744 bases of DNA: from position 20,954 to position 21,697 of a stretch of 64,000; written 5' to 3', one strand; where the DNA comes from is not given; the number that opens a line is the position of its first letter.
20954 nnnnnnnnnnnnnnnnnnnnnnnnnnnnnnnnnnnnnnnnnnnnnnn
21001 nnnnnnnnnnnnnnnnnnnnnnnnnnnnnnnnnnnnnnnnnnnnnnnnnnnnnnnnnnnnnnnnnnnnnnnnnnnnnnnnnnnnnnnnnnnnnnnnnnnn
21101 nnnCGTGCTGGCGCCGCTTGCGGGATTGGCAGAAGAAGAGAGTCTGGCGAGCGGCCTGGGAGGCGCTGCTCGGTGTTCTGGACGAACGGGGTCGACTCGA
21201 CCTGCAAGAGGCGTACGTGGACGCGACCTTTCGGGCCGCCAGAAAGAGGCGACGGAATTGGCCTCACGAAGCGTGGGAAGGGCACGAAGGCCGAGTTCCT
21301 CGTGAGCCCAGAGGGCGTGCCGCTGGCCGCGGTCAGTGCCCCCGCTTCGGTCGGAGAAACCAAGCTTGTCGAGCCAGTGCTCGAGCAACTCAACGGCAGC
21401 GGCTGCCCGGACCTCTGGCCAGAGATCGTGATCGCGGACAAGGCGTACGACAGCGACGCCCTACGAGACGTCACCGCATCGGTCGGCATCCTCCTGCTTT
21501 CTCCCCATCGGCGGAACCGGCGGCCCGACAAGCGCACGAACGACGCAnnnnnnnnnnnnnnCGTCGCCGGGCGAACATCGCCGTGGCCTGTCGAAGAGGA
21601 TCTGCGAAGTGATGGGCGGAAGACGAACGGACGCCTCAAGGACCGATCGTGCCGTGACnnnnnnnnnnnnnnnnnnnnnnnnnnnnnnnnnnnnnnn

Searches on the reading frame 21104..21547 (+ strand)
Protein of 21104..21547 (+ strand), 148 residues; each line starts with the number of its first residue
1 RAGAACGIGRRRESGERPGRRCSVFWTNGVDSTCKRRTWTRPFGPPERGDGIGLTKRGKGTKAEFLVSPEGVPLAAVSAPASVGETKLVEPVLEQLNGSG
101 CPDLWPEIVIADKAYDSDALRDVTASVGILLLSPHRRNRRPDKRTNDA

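Call 68: search_protein_families(library=pfam, proteins=[window:21104-21547:+], max_evalue=0.001)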
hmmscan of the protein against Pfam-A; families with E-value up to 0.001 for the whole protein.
window:21104-21547:+ (148 aa): 1 family
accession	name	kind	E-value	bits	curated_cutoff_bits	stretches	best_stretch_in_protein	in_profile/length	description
PF01609.27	DDE_Tnp_1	-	6.8e-08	32.9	23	1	55-140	30-111/200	Transposase DDE domain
